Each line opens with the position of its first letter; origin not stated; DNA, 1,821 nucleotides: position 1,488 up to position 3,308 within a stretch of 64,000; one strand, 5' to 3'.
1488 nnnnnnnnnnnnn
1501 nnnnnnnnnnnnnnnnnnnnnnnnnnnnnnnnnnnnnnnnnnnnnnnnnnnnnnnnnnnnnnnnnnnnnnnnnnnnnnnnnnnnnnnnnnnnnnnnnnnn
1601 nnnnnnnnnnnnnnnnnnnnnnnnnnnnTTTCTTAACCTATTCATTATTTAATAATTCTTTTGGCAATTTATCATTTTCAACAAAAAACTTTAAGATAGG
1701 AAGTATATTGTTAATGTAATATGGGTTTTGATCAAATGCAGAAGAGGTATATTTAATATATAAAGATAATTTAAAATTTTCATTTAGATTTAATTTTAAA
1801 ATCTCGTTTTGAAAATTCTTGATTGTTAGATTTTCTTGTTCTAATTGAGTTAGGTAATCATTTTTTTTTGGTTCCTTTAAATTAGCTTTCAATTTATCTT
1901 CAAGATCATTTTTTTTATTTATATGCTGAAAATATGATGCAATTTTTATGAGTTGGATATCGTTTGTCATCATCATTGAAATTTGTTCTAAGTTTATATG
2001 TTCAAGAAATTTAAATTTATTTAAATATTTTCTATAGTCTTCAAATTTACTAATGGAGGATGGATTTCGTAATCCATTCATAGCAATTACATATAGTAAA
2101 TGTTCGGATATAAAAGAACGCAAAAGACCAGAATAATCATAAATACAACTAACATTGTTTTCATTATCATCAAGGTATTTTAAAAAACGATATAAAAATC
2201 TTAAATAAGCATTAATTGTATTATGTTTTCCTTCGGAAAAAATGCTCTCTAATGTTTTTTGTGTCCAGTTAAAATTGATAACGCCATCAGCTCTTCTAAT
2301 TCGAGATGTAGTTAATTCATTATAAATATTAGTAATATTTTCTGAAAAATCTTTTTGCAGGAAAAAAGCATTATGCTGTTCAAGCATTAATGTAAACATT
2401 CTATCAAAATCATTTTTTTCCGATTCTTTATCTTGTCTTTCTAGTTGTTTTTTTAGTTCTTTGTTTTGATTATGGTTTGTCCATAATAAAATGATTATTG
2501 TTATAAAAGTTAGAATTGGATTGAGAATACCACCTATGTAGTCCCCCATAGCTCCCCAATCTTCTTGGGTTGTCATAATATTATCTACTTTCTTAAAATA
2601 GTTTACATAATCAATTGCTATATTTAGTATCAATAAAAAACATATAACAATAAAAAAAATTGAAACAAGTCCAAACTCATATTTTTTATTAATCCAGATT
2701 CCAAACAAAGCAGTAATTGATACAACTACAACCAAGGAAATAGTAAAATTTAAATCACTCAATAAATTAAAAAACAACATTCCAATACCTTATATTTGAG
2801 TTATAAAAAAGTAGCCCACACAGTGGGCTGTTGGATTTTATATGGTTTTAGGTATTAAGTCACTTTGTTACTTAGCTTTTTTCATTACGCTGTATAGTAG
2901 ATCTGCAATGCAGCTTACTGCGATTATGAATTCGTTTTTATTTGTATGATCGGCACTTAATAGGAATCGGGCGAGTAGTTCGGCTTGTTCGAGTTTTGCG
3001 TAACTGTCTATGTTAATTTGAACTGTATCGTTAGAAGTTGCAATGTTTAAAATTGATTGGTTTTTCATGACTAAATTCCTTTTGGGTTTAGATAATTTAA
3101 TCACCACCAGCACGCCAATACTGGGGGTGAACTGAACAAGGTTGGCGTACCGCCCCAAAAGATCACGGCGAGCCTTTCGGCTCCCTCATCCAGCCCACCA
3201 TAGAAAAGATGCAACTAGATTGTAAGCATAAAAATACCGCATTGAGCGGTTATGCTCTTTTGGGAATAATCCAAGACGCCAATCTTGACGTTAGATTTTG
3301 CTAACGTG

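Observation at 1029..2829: Candidate two-gene anti-phage cassette (3-TM protein plus HEPN-motif protein) in the P2 tin/old hotspot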

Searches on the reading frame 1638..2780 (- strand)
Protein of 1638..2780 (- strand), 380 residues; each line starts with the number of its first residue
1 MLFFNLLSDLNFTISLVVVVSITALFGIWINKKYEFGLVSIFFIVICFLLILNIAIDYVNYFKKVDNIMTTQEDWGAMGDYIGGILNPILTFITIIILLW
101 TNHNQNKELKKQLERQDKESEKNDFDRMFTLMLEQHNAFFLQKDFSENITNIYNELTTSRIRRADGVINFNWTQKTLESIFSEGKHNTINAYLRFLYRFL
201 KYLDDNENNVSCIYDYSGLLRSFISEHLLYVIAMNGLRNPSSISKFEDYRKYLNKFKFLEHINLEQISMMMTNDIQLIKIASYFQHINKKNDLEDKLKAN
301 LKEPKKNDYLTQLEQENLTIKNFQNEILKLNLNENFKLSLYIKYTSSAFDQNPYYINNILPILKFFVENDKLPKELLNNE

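Call 3: search_protein_families(library=pfam, proteins=[window:1638-2780:-], max_evalue=1)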
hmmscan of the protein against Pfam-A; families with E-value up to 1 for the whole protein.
window:1638-2780:- (380 aa): 8 families
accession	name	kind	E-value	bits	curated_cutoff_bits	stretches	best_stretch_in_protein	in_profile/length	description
PF16872.10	putAbiC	-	9.7e-08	32.9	22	1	185-266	2-79/80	Putative phage abortive infection protein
PF12725.13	DUF3810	-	0.00054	19.9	28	1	38-156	24-140/311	Protein of unknown function (DUF3810)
PF10318.15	7TM_GPCR_Srh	-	0.0018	17.8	26.3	1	2-135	47-183/302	Serpentine type 7TM GPCR chemoreceptor Srh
PF02899.23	Phage_int_SAM_1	-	0.0088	16.7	22.3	1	180-208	8-38/83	Phage integrase, N-terminal SAM-like domain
PF18731.6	HEPN_Swt1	-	0.018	15.8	27.5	1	100-162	26-88/115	Swt1-like HEPN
PF08005.17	PHR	-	0.62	11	23.6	0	263-348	16-100/151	PHR domain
PF06305.16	LapA_dom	-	0.63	10.4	28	0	90-119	33-62/64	Lipopolysaccharide assembly protein A domain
PF10161.14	DDDD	-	0.96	9.7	27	0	32-51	30-49/76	Putative mitochondrial precursor protein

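Call 4: search_protein_families(library=padloc, proteins=[window:1638-2780:-], max_evalue=1)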
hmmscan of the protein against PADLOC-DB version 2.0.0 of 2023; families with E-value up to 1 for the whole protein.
window:1638-2780:- (380 aa): 0 families

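Call 5: search_protein_families(library=phrogs, proteins=[window:1638-2780:-], max_evalue=1)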
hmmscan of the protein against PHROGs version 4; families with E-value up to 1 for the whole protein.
window:1638-2780:- (380 aa): 3 families
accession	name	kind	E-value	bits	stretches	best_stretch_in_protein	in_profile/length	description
phrog_8999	-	unknown function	2.9e-20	74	1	42-266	11-247/270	-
phrog_33781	-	unknown function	6.6e-10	39.9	1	37-141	6-104/255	-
phrog_38218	-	unknown function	2.1e-09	38.4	1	122-270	41-185/248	-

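Call 6: search_protein_families(library=ncbifam, proteins=[window:1638-2780:-], max_evalue=1)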
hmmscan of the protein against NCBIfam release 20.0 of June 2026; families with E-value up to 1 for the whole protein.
window:1638-2780:- (380 aa): 1 family
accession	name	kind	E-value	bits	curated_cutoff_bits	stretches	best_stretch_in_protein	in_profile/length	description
NF009492.0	PRK12853.1-3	equivalog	0.1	11.5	428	1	213-245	219-251/472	glucose-6-phosphate dehydrogenase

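Call 10: find_homologous_proteins(query=window:1638-2780:-)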
Query window:1638-2780:- (380 aa): 6 proteins with E <= 0.001 among 3864 candidates.
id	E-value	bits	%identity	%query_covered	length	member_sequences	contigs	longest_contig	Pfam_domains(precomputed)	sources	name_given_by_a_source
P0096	1.0e-243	826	100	100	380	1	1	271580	PF16872.11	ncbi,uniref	ncbi:hypothetical protein GCM10023211_21550 [Orbus sasakiae]|uniref:Phage abortive infection protein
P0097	4.4e-122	426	57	99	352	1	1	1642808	PF16872.11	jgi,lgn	-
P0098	1.5e-12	66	31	82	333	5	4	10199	PF16872.11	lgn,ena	-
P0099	1.7e-9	56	49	19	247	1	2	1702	-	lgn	-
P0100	8.4e-6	43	37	30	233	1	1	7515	-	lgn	-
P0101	2.4e-4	39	56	12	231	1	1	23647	-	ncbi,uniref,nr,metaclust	ncbi:hypothetical protein [Leptospira terpstrae]|uniref:Phage abortive infection protein n=1 Tax=Lep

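Call 15: find_encoding_contigs(protein=P0097, flank=6000, max_places=3)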
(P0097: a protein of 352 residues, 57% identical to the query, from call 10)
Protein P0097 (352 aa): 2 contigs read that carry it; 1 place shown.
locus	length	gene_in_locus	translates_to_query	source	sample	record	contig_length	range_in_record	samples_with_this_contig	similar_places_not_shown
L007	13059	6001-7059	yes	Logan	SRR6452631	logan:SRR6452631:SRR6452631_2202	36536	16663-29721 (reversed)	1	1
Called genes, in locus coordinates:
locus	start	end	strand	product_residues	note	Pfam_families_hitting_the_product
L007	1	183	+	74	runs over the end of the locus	PF10809:DUF2732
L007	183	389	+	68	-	PF01258:zf-dskA_traR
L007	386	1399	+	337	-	PF01507:PAPS_reduct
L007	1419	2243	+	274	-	PF02086:MethyltransfD12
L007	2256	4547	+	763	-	PF05840:Phage_GPA, PF23343:REP_ORF2-G2P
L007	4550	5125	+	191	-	PF07714:PK_Tyr_Ser-Thr, PF00069:Pkinase (weak)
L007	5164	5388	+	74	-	-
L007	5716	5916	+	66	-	-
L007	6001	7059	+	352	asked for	PF16872:putAbiC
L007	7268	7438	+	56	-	-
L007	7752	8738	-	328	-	PF04860:Phage_portal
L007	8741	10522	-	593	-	PF06056:Terminase_5, PF03237:Terminase_6N, PF17289:Terminase_6C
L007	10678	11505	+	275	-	PF05929:Phage_GPO_N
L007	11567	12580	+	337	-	PF05125:Phage_cap_P2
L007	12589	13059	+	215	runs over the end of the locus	PF05944:Phage_term_smal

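Call 22: find_homologous_proteins(query=A2, max_evalue=0.001)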
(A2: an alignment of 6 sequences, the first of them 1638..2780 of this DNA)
Query A2 (6 sequences) (380 aa, profile of the alignment): 127 proteins with E <= 0.001 among 8000 candidates; the best 120 are listed.
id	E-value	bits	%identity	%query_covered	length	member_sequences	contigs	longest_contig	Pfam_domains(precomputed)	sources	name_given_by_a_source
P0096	5.2e-104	366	100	100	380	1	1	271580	PF16872.11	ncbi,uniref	ncbi:hypothetical protein GCM10023211_21550 [Orbus sasakiae]|uniref:Phage abortive infection protein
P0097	1.4e-99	352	57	99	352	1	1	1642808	PF16872.11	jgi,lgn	-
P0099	5.6e-79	284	49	19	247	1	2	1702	-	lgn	-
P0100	4.2e-68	248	37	30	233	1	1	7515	-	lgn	-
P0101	1.1e-55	208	56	12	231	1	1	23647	-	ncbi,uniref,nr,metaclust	ncbi:hypothetical protein [Leptospira terpstrae]|uniref:Phage abortive infection protein n=1 Tax=Lep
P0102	1.0e-34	139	30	29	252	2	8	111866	-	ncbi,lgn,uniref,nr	ncbi:MAG: hypothetical protein ACRC8R_00730 [Aeromonas hydrophila]|uniref:hypothetical protein n=1 T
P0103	4.3e-33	134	36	22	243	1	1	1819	-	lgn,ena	-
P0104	4.8e-32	130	30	27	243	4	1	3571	-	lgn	-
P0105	5.3e-32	130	40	22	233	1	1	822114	-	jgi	jgi:hypothetical protein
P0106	4.8e-31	127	41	17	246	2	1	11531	-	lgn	-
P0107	7.1e-27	113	27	30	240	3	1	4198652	-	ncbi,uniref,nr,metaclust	ncbi:hypothetical protein [Stenotrophomonas rhizophila]|uniref:hypothetical protein n=1 Tax=Stenotro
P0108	7.7e-27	113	54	12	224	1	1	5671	-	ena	-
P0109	4.2e-26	111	41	20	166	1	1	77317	-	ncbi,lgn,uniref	ncbi:hypothetical protein [Aeromonas enteropelogenes]|uniref:hypothetical protein n=1 Tax=Aeromonas 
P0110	3.1e-25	108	56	13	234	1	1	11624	-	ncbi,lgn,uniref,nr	ncbi:hypothetical protein [Leptospira mtsangambouensis]|uniref:hypothetical protein n=1 Tax=Leptospi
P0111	3.9e-25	107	47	22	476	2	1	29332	-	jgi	jgi:hypothetical protein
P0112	7.7e-25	106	30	59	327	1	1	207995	PF16872.11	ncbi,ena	-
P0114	9.3e-24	103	28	60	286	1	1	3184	PF16872.11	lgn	-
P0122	2.1e-19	89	27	49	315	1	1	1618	PF16872.11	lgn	-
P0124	4.8e-19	87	33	61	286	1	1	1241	PF16872.11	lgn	-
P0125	1.2e-18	86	23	63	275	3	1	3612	PF16872.11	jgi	-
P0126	1.7e-18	86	44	13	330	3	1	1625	PF16872.11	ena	-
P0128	6.1e-18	84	57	9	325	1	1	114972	PF16872.11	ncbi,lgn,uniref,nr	ncbi:putative phage abortive infection protein [Shewanella sp. NKUCC06_TVS]|uniref:putative phage ab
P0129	2.2e-17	82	26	56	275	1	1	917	PF16872.11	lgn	-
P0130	3.7e-17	81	29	51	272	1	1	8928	PF16872.11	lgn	-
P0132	1.7e-16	79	36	21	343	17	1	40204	PF16872.11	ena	-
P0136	1.6e-15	76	26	55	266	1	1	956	PF16872.11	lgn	-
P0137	2.9e-15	75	43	17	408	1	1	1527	PF16872.11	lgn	-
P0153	3.1e-13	68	40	23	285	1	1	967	PF16872.11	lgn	-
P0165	3.7e-12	65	29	43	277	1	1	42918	PF16872.11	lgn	-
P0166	4.2e-12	65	43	14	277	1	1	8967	PF16872.11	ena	-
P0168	5.4e-12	64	37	22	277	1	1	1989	PF16872.11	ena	-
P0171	1.1e-11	63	30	40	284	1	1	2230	PF16872.11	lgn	-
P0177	1.5e-11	63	24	63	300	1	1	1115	PF16872.11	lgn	-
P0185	1.2e-10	60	39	16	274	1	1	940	PF16872.11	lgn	-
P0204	2.4e-9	56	24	57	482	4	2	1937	PF16872.11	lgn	-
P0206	3.3e-9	55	29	28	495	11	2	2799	PF16872.11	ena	-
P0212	2.2e-7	49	60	11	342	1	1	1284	PF16872.11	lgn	-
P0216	4.3e-7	48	25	48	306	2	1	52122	PF16872.11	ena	-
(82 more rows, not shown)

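Call 35: search_protein_representatives(protein=window:1638-2780:-)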
Query: 380 residues. Proteins with E-value up to 0.001 (for the whole library): 2143; up to 1e-10: 64; up to 1e-30: 2. The best 150 are listed.
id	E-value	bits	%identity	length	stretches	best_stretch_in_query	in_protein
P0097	1.4e-122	426.0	60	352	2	1-301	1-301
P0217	1.4e-51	192.3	42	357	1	74-378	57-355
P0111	3.3e-26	108.9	41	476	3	169-269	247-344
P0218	9.1e-18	81.1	31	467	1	39-268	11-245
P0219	1.3e-17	80.6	31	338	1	68-265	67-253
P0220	4.2e-17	78.9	34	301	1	37-289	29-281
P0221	3.0e-16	76.1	31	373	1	39-275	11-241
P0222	4.3e-16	75.6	33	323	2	38-201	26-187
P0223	1.7e-15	73.6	31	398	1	65-265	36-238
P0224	9.0e-15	71.3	34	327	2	41-144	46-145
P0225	1.0e-14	71.1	31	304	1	44-268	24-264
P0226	2.9e-14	69.6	25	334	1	40-307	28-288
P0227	3.8e-14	69.2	32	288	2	41-158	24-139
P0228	6.6e-14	68.4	28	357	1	30-285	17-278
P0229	6.6e-14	68.4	32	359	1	60-268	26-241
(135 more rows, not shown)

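Call 45: predict_structure(alignment_id=A3)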
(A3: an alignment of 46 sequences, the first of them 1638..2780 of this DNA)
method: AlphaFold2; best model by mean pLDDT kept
length: 380 residues; sequences in the alignment: 46
mean_pLDDT: 81.8   pTM: 0.67
mean pLDDT of the five models: 81.8, 76.9, 76.3, 76.0, 75.4
residues with pLDDT >= 90: 123; 70-90: 181; 50-70: 62; < 50: 14
segments of 3 or more residues with pLDDT < 50: 1-8
pLDDT, mean of each block of 10 residues (from residue 1): 44 67 60 65 85 84 71 85 86 89 93 95 97 97 95 83 55 78 85 96 96 96 94 87 76 93 79 69 85 87 80 91 86 68 73 82 86 72
secondary structure, 60 per line:
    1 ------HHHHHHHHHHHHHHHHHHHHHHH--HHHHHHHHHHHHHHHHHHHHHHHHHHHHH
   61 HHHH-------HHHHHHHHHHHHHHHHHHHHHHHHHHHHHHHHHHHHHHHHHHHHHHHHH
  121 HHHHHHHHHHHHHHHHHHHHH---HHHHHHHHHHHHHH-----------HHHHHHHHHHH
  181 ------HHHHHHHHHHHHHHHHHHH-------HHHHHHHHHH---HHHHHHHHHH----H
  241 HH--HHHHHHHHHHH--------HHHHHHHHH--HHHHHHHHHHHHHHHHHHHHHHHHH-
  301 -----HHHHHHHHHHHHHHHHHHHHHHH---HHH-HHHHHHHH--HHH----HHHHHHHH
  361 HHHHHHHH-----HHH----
elements in order: H7-29 H32-64 H72-141 H145-158 H170-180 H187-205 H213-222 H226-235 H245-255 H264-272 H275-299 H306-328 H336-343 H353-368

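Call 60: search_dna_similar(query=window:1638-2780:-, collection=phages, mode=protein, max_evalue=0.001, max_rows=25)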
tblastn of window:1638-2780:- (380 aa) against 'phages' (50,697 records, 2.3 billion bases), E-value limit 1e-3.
No match.

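Call 61: search_dna_similar(query=window:1638-2780:-, collection=plasmids, mode=protein, max_evalue=0.001, max_rows=25)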
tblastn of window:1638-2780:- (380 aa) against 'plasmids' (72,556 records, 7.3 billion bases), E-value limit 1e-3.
No match.

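Call 72: find_encoding_contigs(protein=P0098, flank=4000, max_places=3)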
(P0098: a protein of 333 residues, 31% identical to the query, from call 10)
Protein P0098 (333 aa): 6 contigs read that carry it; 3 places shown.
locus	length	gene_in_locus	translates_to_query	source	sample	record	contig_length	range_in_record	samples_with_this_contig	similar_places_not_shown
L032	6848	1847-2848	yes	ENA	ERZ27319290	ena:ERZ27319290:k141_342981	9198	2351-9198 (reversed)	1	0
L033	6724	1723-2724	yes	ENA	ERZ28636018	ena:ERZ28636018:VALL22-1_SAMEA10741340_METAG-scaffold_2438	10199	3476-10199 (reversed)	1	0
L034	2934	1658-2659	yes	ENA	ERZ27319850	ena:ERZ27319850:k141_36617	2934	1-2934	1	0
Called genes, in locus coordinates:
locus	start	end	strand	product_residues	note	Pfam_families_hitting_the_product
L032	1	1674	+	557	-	?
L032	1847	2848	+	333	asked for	PF16872:putAbiC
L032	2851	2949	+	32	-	-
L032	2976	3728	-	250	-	PF14234:DUF4336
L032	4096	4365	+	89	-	PF02302:PTS_IIB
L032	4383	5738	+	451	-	PF03611:EIIC-GAT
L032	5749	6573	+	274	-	PF00456:Transketolase_N, PF09364:XFP_N (weak), PF00676:E1_dh, PF13292:DXP_synthase_N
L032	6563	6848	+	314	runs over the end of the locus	PF02779:Transket_pyr, PF02780:Transketolase_C, PF22613:Transketolase_C_1 (weak)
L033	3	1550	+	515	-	?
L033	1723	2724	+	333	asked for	PF16872:putAbiC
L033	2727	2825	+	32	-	-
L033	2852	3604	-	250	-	PF14234:DUF4336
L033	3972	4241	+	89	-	PF02302:PTS_IIB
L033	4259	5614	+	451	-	PF03611:EIIC-GAT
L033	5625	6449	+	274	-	PF00456:Transketolase_N, PF09364:XFP_N (weak), PF00676:E1_dh, PF13292:DXP_synthase_N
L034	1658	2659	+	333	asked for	PF16872:putAbiC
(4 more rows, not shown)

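Call 73: find_encoding_contigs(protein=P0128, flank=4000, max_places=2)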
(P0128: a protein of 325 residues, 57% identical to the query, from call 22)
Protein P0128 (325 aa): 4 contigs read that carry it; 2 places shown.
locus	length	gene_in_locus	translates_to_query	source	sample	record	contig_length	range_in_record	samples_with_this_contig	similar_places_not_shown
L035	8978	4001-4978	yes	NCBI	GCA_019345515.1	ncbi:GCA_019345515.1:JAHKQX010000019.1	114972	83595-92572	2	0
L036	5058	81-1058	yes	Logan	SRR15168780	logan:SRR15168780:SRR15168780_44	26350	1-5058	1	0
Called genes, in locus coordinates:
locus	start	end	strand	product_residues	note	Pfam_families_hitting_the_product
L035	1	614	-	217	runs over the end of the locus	PF00881:Nitroreductase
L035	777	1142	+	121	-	PF19581:Glyoxalase_7, PF00903:Glyoxalase (weak)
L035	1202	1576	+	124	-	PF20184:DUF6547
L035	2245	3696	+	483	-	PF00580:UvrD-helicase, PF01443:Viral_helicase1 (faint), PF13245:AAA_19, PF13604:AAA_30 (faint), PF00580:UvrD-helicase (weak)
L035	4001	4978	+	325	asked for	PF16872:putAbiC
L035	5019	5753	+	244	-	PF11185:DUF2971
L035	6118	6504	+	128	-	-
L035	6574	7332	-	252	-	-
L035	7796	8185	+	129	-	PF22470:Histone_HNS_N, PF00816:Histone_HNS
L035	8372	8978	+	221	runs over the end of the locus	PF18735:HEPN_RiboL-PSP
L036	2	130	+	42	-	?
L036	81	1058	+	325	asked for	PF16872:putAbiC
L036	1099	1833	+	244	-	PF11185:DUF2971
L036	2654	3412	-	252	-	-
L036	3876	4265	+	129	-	PF22470:Histone_HNS_N, PF00816:Histone_HNS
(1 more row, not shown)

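Call 74: find_encoding_contigs(protein=P0112, flank=4000, max_places=2)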
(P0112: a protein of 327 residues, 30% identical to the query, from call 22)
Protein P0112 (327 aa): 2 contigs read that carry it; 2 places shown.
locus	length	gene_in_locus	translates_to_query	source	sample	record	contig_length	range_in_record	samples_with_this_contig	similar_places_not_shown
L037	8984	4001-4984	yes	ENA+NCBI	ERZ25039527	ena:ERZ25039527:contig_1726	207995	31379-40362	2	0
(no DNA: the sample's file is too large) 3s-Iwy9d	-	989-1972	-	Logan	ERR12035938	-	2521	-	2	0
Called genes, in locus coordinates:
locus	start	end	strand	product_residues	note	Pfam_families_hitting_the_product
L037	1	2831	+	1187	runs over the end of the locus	PF00580:UvrD-helicase, PF13087:AAA_12 (faint), PF13245:AAA_19 (weak), PF13604:AAA_30 (faint), PF13361:UvrD_C, PF13538:UvrD_C_2 (faint), PF12705:PDDEXK_1 (weak)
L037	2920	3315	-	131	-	PF01850:PIN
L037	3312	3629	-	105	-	-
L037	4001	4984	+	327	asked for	PF16872:putAbiC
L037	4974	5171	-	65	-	-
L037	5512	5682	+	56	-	PF02604:PhdYeFM_antitox (weak)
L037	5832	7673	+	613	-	PF21185:RecD_N (weak), PF00580:UvrD-helicase (weak), PF13086:AAA_11 (weak), PF13245:AAA_19, PF13604:AAA_30, PF05127:NAT10_TcmA_helicase, PF18335:SH3_13, PF13538:UvrD_C_2, +1 more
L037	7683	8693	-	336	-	PF00348:polyprenyl_synt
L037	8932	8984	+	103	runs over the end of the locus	PF00829:Ribosomal_L21p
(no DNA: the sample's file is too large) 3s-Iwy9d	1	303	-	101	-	?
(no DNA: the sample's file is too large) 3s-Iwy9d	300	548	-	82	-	-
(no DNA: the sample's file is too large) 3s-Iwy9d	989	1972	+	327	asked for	PF16872:putAbiC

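Call 84: search_protein_families(library=padloc, alignment_id=A3, max_evalue=0.01)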
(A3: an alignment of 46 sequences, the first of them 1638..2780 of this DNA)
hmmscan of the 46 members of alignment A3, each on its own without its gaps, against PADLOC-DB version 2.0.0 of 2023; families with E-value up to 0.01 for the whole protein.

A. member 1, window:1638-2780:- (380 aa): 0 families

B. families by the number of members that match (of 46 scanned): 4 families
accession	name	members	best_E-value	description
PDLC02351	AbiP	9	1.2e-09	AbiP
PDLC02343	AbiC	3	2.7e-07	AbiC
PDLC01505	Cmr1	1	0.0033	"CAS-III-B,CAS-III-C; effector_G7"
PDLC02296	AbiEii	1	0.0093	AbiEii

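Call 85: search_solved_structures(query=A3, max_evalue=1)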
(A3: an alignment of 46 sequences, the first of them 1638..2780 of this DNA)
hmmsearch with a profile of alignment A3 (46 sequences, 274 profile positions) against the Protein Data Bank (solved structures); distinct sequences matched with E-value up to 1: 7.
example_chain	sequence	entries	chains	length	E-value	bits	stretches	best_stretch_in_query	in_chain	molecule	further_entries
9hnh_A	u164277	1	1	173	0.037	17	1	140-254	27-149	Chains: A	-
8tj7_B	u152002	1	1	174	0.31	14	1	81-171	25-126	Hemagglutinin HA2 chain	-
8ek4_A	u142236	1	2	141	0.42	13.5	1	100-207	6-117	Ice-binding protein TIP-99a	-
3tai_A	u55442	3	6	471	0.46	13.4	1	103-221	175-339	DNA double-strand break repair protein nurA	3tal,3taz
3odn_A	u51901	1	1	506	0.53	13.2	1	82-185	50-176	Dally-like protein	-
6xtz_A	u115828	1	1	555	0.74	12.7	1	82-185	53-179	Dally-like, isoform A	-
6wa9_L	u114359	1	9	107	0.95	12.4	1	146-214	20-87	CdsO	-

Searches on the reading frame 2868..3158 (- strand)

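Call 3: search_protein_families(library=pfam, proteins=[window:2868-3158:-], max_evalue=1)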
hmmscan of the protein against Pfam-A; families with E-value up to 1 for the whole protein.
window:2868-3158:- (96 aa): 1 family
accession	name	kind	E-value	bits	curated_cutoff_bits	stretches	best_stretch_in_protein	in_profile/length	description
PF25738.1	Derepression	-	0.14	12.3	27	1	39-69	11-41/95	Derepression protein family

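Call 4: search_protein_families(library=padloc, proteins=[window:2868-3158:-], max_evalue=1)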
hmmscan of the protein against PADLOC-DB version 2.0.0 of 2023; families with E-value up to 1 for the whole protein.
window:2868-3158:- (96 aa): 0 families

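Call 5: search_protein_families(library=phrogs, proteins=[window:2868-3158:-], max_evalue=1)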
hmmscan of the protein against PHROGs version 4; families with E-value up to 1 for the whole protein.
window:2868-3158:- (96 aa): 1 family
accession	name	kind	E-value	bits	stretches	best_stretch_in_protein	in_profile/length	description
phrog_31369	-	unknown function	0.16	13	1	21-92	28-109/180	-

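Call 6: search_protein_families(library=ncbifam, proteins=[window:2868-3158:-], max_evalue=1)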
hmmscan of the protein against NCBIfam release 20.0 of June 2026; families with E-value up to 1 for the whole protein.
window:2868-3158:- (96 aa): 2 families
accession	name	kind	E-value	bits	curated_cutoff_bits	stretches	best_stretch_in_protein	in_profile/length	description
NF007086.0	PRK09539.1-3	equivalog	0.0074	17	101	1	17-92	8-84/92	tRNA-splicing endonuclease subunit beta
NF052544.1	OrLyDeCDokD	equivalog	0.047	12.3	700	1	28-65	118-155/461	ornithine/lysine decarboxylase DokD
